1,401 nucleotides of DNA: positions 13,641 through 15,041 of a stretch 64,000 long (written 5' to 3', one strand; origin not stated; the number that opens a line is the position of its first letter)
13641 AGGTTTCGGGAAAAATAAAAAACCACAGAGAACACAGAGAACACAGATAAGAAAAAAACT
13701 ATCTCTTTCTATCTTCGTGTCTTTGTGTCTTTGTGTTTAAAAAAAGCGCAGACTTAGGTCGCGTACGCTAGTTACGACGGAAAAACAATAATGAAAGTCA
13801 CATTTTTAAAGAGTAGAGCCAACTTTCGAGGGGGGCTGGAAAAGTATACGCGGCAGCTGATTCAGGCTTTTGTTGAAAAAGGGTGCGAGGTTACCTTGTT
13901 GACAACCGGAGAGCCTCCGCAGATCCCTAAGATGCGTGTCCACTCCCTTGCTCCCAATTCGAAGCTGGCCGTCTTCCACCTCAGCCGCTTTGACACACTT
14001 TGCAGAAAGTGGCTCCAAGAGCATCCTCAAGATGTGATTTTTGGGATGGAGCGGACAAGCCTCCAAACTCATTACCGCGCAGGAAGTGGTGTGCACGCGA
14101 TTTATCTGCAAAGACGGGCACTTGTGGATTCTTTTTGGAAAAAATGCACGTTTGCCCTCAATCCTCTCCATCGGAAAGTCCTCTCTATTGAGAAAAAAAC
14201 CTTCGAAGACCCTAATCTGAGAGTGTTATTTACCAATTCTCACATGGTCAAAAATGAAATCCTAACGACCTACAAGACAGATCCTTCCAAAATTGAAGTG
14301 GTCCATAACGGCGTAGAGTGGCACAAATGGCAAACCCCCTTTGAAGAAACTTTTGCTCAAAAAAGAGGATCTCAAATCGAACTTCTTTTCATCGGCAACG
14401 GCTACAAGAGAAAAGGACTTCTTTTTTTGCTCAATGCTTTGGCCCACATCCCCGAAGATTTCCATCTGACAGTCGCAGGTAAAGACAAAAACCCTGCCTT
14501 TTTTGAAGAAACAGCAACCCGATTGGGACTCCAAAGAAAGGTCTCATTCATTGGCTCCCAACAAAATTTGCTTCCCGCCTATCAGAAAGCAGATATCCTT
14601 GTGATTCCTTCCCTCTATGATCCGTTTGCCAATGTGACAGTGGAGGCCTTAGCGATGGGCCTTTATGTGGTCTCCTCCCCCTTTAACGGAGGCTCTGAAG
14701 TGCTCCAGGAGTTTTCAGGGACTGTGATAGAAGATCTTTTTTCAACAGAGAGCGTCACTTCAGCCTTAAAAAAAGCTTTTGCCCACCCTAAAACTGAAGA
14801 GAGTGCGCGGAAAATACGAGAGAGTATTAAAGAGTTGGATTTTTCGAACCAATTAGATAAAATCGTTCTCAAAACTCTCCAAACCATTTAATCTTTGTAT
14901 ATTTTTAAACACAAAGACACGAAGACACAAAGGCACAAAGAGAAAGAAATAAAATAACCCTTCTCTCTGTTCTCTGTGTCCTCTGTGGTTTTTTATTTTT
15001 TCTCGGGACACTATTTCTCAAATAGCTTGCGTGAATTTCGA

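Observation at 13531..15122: Glycosyltransferase gene bracketed by two oppositely oriented copies of a ~215-bp nested-palindrome (MITE-like) element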

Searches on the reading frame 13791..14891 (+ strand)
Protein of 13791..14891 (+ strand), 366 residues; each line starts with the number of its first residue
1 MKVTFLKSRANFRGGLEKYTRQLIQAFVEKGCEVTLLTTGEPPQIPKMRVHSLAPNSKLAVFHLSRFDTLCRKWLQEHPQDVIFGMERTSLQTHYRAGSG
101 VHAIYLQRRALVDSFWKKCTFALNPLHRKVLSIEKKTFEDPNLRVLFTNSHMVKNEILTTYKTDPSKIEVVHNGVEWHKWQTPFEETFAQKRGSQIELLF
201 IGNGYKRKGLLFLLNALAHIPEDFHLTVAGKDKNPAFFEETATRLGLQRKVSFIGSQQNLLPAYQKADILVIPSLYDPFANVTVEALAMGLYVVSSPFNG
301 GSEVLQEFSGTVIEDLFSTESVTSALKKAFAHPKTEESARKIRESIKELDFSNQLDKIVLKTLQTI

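Call 13: find_encoding_contigs(protein=window:13791-14891:+, flank=10000, max_places=10)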
Protein window:13791-14891:+ (366 aa): no gene with exactly this product is on record in the collection.
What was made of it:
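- Tried and rejected: The look-up of the GT returned nothing, so the source genome could not be retrieved (call 13).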

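Call 17: search_protein_families(library=ncbifam, proteins=[window:13791-14891:+])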
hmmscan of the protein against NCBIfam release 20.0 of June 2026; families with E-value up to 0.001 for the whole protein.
window:13791-14891:+ (366 aa): 25 families
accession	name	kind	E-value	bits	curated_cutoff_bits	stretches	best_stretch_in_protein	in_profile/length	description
NF046085.1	XrtY_assoc_Gly1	equivalog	1.3e-19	70.4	400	1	146-354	164-371/387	XrtY-associated glycosyltransferase XYAG1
TIGR02149.1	glgA_Coryne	subfamily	3.5e-19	69.2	302.4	1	134-314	138-332/391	glycogen synthase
NF007396.0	PRK09922.1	equivalog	1.3e-17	63.8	385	1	1-358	3-354/361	lipopolysaccharide 1,6-galactosyltransferase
NF050063.1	ProtGlycPglJ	equivalog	7.5e-15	55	500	1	145-350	147-351/363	N-acetylgalactosamine-N,N'-diacetylbacillosaminyl-diphospho-undecaprenol 4-alpha-N-acetylgalactosaminyltransferase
TIGR03088.1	stp2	hypoth_equivalog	2.6e-13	49.8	409.05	1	151-347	145-354/374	TIGR03088 family PEP-CTERM/XrtA system glycosyltransferase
TIGR03449.1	mycothiol_MshA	equivalog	2.1e-12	46.7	462.5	1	145-335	167-372/406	D-inositol-3-phosphate glycosyltransferase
NF041876.1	EPS_EpsE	equivalog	2.2e-12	46.9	400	1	157-337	176-366/389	exopolysaccharide biosynthesis GT4 family glycosyltransferase EpsE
TIGR04047.1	MSMEG_0565_glyc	hypoth_equivalog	2.3e-12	46.7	259.85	1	13-347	12-356/373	MSMEG_0565 family glycosyltransferase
TIGR03999.1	thiol_BshA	equivalog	3.1e-12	46.1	273.7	1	149-328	151-334/375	N-acetyl-alpha-D-glucosaminyl L-malate synthase BshA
TIGR04157.1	glyco_rSAM_CFB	subfamily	5.4e-12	45.4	400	1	134-308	163-342/406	TIGR04157 family glycosyltransferase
NF041010.1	glycosy_Agl16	equivalog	1.5e-10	40.5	575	1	142-329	133-318/352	glycosylation protein Agl16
NF012028.0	PRK15484.1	subfamily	1.9e-09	37.1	618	1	165-346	160-358/380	lipopolysaccharide N-acetylglucosaminyltransferase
NF038295.1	EPS_HpsP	equivalog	1.3e-08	34.3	550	1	170-338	180-358/388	hormogonium polysaccharide biosynthesis glycosyltransferase HpsP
NF047684.1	TeichurnBiosyTuaC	equivalog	2.8e-08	33.1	550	1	198-347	222-370/391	teichuronic acid biosynthesis protein TuaC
TIGR04063.1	stp3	hypoth_equivalog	3e-08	33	442.05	1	160-340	174-368/397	TIGR04063 family PEP-CTERM/XrtA system glycosyltransferase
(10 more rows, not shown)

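Call 18: search_protein_families(library=pfam, proteins=[window:13791-14891:+])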
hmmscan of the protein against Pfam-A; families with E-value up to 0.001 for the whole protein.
window:13791-14891:+ (366 aa): 5 families
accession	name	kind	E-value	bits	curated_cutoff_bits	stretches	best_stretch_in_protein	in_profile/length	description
PF00534.26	Glycos_transf_1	-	1.5e-23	83.6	26.4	1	191-340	11-166/172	Glycosyl transferases group 1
PF13692.12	Glyco_trans_1_4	-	1.7e-23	83.9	27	1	197-314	3-125/142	Glycosyl transferases group 1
PF13439.12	Glyco_transf_4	-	1.4e-16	61.4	28.5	1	14-176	2-167/170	Glycosyltransferase Family 4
PF13579.12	Glyco_trans_4_4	-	2.5e-07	31.6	29.7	1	14-174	1-158/158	Glycosyl transferase 4-like domain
PF20706.3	GT4-conflict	-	1.6e-05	24.5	26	0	189-348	193-357/385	Family 4 Glycosyltransferase in conflict systems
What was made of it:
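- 13791..14891 (+): GT4 glycosyltransferase (366 aa), intact and ancestral at this position. Pfam and NCBIfam hits (calls 17, 18).
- Checked: They flank exactly one gene, a GT4 glycosyltransferase at 13791-14891 (Pfam Glycos_transf_1 and Glyco_transf_4, call 18).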

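Call 19: find_homologous_proteins(query=window:13791-14891:+, max_evalue=1e-20)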
Query window:13791-14891:+ (366 aa): 1510 proteins with E <= 1e-20 among 3725 candidates; the best 120 are listed.
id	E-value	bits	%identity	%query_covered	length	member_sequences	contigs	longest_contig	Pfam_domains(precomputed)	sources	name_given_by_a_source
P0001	2.5e-243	824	100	100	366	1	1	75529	PF00534.27,PF13579.13,PF13439.13,PF13692.13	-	-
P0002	7.9e-175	599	72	100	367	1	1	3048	PF00534.27,PF13439.13,PF13692.13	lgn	-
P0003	1.2e-159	549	65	99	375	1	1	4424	PF00534.27,PF13439.13,PF13692.13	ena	-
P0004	4.3e-159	547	66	100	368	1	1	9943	PF00534.27,PF13439.13,PF13692.13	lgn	-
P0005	1.5e-156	539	66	100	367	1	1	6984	PF00534.27,PF13579.13,PF13439.13,PF13692.13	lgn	-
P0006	1.5e-156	539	65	99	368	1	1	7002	PF00534.27,PF13439.13,PF20706.4,PF13692.13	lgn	-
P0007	9.8e-156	536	64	100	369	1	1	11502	PF00534.27,PF13439.13,PF13692.13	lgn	-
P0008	1.6e-153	529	65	100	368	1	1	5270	PF00534.27,PF13439.13,PF13692.13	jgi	jgi:UDP-glucose:(heptosyl)LPS alpha-1,3-glucosyltransferase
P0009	5.1e-153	527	64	99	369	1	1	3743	PF00534.27,PF13439.13,PF13692.13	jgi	jgi:UDP-glucose:(heptosyl)LPS alpha-1,3-glucosyltransferase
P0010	8.3e-153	526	64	100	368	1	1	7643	PF00534.27,PF13439.13,PF20706.4,PF13692.13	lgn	-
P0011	9.0e-151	520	64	100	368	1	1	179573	PF00534.27,PF13439.13,PF13692.13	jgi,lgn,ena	-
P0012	6.5e-148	510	63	99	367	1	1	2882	PF00534.27,PF13579.13,PF13439.13,PF13692.13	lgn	-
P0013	8.9e-148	510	63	99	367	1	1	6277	PF00534.27,PF13439.13,PF13692.13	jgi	jgi:UDP-glucose:(heptosyl)LPS alpha-1,3-glucosyltransferase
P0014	2.7e-147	508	63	99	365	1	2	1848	PF00534.27,PF13439.13,PF13692.13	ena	-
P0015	2.1e-146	505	62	99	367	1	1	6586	PF00534.27,PF13579.13,PF13439.13,PF20706.4,PF13692.13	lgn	-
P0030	5.1e-137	475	58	100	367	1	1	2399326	PF00534.27,PF13579.13,PF13439.13,PF13692.13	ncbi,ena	-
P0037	4.1e-134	465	60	99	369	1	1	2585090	PF00534.27,PF13439.13,PF20706.4,PF13692.13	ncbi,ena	-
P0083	5.5e-116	405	55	98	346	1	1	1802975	PF00534.27,PF13439.13,PF13692.13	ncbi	-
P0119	4.0e-110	386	49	99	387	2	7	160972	PF00534.27,PF13579.13,PF13439.13,PF20706.4,PF13692.13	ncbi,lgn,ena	-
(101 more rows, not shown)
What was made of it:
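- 13791..14891 (+): More than 1500 homologs, the best in environmental Chlamydiales (call 19).
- Genes intact: GT covers 100% of its homologs (call 19), lpxL is 416 aa, and ybbR is 415 aa against 410-418 aa in relatives.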

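Call 20: find_encoding_contigs(protein=P0011, flank=6000, max_places=2)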
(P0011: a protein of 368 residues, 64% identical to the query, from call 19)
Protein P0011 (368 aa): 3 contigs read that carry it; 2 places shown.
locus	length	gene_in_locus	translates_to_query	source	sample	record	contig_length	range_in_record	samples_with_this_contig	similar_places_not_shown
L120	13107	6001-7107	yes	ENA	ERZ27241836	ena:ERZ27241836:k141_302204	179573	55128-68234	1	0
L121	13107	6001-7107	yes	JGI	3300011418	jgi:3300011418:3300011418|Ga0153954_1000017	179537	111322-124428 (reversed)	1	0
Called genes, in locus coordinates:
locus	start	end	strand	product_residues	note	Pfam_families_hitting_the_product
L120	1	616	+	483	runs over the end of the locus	PF13541:ChlI, PF00158:Sigma54_activat, PF01078:Mg_chelatase, PF05496:RuvB_N (faint), PF00004:AAA (faint), PF07728:AAA_5, PF00493:MCM (weak), PF13335:Mg_chelatase_C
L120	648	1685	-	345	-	PF02322:Cyt_bd_oxida_II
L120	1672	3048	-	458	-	PF01654:Cyt_bd_oxida_I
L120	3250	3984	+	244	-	PF00809:Pterin_bind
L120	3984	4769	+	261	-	PF02457:DAC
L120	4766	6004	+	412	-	-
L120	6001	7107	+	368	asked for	PF13439:Glyco_transf_4, PF00534:Glycos_transf_1, PF13692:Glyco_trans_1_4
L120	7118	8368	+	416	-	PF03279:Lip_A_acyltrans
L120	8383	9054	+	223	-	PF20260:PUA_4, PF04452:Methyltrans_RNA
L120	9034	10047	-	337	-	PF00190:Cupin_1, PF01050:MannoseP_isomer (faint), PF02311:AraC_binding (faint), PF07883:Cupin_2 (weak), PF14667:Polysacc_synt_C (faint), PF13621:Cupin_8 (faint), PF00190:Cupin_1, PF07883:Cupin_2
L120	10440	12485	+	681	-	-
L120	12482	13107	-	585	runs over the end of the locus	PF00224:PK, PF02887:PK_C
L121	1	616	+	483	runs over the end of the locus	PF13541:ChlI, PF00158:Sigma54_activat, PF01078:Mg_chelatase, PF05496:RuvB_N (faint), PF00004:AAA (faint), PF07728:AAA_5, PF00493:MCM (weak), PF13335:Mg_chelatase_C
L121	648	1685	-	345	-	PF02322:Cyt_bd_oxida_II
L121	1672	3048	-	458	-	PF01654:Cyt_bd_oxida_I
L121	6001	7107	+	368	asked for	PF13439:Glyco_transf_4, PF00534:Glycos_transf_1, PF13692:Glyco_trans_1_4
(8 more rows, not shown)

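Call 21: find_encoding_contigs(protein=P0030, flank=6000, max_places=2)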
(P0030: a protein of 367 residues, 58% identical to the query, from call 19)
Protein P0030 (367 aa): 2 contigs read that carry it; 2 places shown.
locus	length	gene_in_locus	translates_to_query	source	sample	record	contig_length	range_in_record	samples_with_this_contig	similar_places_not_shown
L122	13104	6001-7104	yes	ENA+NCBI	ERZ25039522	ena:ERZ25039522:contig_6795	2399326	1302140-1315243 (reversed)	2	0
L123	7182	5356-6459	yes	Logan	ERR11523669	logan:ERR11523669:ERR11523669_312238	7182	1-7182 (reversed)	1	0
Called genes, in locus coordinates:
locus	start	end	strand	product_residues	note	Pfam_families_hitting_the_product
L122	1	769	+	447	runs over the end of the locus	-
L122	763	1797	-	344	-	PF02322:Cyt_bd_oxida_II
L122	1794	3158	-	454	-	PF01654:Cyt_bd_oxida_I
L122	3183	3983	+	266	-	PF00809:Pterin_bind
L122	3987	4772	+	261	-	PF02457:DAC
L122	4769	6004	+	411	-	PF07949:YbbR (faint)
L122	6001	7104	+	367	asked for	PF13439:Glyco_transf_4, PF13579:Glyco_trans_4_4, PF00534:Glycos_transf_1, PF13692:Glyco_trans_1_4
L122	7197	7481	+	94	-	-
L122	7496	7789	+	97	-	-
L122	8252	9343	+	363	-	PF03279:Lip_A_acyltrans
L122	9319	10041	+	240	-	PF20260:PUA_4, PF04452:Methyltrans_RNA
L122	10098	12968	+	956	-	PF00496:SBP_bac_5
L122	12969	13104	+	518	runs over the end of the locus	PF00496:SBP_bac_5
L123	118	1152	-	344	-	PF02322:Cyt_bd_oxida_II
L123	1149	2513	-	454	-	PF01654:Cyt_bd_oxida_I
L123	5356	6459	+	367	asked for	PF13439:Glyco_transf_4, PF13579:Glyco_trans_4_4, PF00534:Glycos_transf_1, PF13692:Glyco_trans_1_4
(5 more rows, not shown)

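Call 22: find_encoding_contigs(protein=P0037, flank=6000, max_places=2)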
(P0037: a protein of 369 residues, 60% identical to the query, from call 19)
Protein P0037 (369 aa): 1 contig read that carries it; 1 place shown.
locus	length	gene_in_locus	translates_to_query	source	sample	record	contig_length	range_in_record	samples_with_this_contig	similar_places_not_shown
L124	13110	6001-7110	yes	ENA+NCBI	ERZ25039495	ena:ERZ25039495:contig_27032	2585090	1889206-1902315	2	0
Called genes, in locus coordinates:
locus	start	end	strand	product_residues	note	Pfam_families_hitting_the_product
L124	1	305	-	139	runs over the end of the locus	-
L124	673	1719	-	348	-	PF02322:Cyt_bd_oxida_II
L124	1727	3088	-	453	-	PF01654:Cyt_bd_oxida_I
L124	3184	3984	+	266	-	PF00809:Pterin_bind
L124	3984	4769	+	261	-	PF02457:DAC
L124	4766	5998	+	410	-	-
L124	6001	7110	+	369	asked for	PF20706:GT4-conflict (faint), PF13439:Glyco_transf_4, PF00534:Glycos_transf_1, PF13692:Glyco_trans_1_4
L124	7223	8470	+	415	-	PF03279:Lip_A_acyltrans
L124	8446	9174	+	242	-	PF20260:PUA_4, PF04452:Methyltrans_RNA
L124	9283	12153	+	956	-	PF00496:SBP_bac_5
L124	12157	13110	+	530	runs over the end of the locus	PF00496:SBP_bac_5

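Call 23: find_encoding_contigs(protein=P0007, flank=6000, max_places=2)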
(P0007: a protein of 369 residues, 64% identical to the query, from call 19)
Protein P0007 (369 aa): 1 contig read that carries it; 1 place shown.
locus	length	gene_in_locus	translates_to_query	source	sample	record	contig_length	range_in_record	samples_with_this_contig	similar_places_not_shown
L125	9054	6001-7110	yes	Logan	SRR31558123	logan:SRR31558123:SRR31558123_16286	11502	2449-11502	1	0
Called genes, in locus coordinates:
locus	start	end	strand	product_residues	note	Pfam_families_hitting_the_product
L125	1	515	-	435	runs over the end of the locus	-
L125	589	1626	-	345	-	PF02322:Cyt_bd_oxida_II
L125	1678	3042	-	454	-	PF01654:Cyt_bd_oxida_I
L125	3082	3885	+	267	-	PF00809:Pterin_bind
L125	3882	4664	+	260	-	PF02457:DAC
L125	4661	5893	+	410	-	-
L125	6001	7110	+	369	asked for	PF13439:Glyco_transf_4, PF00534:Glycos_transf_1, PF13692:Glyco_trans_1_4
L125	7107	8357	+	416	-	PF03279:Lip_A_acyltrans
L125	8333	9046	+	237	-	PF20260:PUA_4, PF04452:Methyltrans_RNA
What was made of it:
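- The GT is in the ancestral orientation and intact (calls 19-23).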

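Call 39: find_encoding_contigs(protein=P0002, flank=6000, max_places=2)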
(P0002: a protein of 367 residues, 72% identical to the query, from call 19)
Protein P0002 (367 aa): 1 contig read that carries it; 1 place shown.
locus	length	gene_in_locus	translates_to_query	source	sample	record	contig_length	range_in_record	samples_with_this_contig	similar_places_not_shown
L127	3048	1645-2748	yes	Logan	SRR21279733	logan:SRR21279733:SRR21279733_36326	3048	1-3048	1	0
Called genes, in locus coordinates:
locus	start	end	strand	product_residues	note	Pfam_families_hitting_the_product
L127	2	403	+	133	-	?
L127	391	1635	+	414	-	-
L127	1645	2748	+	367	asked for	PF13439:Glyco_transf_4, PF00534:Glycos_transf_1, PF13692:Glyco_trans_1_4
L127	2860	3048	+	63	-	?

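Call 40: find_encoding_contigs(protein=P0004, flank=6000, max_places=2)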
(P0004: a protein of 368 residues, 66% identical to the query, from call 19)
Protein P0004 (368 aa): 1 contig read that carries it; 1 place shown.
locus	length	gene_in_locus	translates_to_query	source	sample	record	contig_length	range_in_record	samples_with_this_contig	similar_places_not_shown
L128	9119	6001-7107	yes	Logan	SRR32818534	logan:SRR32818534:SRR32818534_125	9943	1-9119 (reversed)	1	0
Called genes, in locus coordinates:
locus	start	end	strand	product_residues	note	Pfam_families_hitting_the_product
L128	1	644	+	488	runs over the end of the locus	?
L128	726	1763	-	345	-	PF02322:Cyt_bd_oxida_II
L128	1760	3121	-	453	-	PF01654:Cyt_bd_oxida_I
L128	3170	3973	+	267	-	PF00809:Pterin_bind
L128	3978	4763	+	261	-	PF02457:DAC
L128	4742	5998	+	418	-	PF07949:YbbR (faint)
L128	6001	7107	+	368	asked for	PF13439:Glyco_transf_4, PF00534:Glycos_transf_1, PF13692:Glyco_trans_1_4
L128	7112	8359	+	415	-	PF03279:Lip_A_acyltrans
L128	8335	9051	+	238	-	PF20260:PUA_4, PF04452:Methyltrans_RNA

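Call 41: find_encoding_contigs(protein=P0003, flank=6000, max_places=2)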
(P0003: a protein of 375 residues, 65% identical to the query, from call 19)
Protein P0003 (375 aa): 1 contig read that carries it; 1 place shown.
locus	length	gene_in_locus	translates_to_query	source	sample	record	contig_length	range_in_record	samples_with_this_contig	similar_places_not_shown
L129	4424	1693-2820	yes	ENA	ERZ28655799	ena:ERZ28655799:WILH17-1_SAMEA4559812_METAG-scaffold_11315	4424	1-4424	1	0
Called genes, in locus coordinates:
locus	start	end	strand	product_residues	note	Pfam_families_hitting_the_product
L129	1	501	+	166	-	?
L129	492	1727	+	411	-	-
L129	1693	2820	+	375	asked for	PF13439:Glyco_transf_4, PF00534:Glycos_transf_1, PF13692:Glyco_trans_1_4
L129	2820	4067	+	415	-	PF03279:Lip_A_acyltrans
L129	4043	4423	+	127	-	?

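Call 74: find_encoding_contigs(protein=P0083, flank=4000, max_places=1)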
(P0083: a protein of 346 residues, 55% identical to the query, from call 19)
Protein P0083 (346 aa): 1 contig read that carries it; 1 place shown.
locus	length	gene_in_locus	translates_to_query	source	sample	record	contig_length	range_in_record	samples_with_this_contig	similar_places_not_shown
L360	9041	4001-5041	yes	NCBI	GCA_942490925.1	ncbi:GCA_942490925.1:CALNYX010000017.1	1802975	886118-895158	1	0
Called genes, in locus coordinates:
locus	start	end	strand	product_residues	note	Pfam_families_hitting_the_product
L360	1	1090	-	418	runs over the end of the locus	PF01654:Cyt_bd_oxida_I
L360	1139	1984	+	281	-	PF00809:Pterin_bind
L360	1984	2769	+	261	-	PF19293:CdaA_N (weak), PF02457:DAC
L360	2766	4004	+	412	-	PF07949:YbbR (faint)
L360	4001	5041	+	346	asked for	PF13439:Glyco_transf_4, PF00534:Glycos_transf_1, PF13692:Glyco_trans_1_4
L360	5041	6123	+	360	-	PF02275:CBAH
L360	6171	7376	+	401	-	PF03279:Lip_A_acyltrans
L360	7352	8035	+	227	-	PF20260:PUA_4, PF04452:Methyltrans_RNA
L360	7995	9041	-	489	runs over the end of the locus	PF00224:PK, PF02887:PK_C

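Call 75: find_encoding_contigs(protein=P0119, flank=4000, max_places=1)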
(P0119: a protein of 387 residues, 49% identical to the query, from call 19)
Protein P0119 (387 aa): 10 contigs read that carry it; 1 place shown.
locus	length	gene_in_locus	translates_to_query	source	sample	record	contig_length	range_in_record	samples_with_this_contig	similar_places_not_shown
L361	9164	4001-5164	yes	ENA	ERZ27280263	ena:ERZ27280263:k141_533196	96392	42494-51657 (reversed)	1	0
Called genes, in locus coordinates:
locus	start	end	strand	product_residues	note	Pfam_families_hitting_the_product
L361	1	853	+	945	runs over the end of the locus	-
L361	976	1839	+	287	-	PF00809:Pterin_bind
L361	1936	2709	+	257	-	PF19293:CdaA_N (weak), PF02457:DAC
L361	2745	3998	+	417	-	-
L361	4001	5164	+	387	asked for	PF20706:GT4-conflict (faint), PF13439:Glyco_transf_4, PF13579:Glyco_trans_4_4, PF00534:Glycos_transf_1, PF13692:Glyco_trans_1_4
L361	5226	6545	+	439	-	PF03279:Lip_A_acyltrans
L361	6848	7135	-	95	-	PF00253:Ribosomal_S14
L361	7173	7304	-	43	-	PF00444:Ribosomal_L36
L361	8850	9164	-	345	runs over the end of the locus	PF03190:Thioredox_DsbH, PF00085:Thioredoxin (faint), PF13098:Thioredoxin_2, PF13899:Thioredoxin_7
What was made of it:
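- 13791..14891 (+): Synteny in 9 of 9 relatives (calls 20-23, 39-41, 74, 75).
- On Integron gene cassette: The GT is fixed at this position in 9 of 9 relatives (calls 20-23, 39-41, 74, 75).
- In 9 of 9 relatives the order is ybbR then GT (calls 20-23, 39-41, 74, 75). Nine of nine relatives have the GT in the same place (calls 20-23, 39-41, 74, 75).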
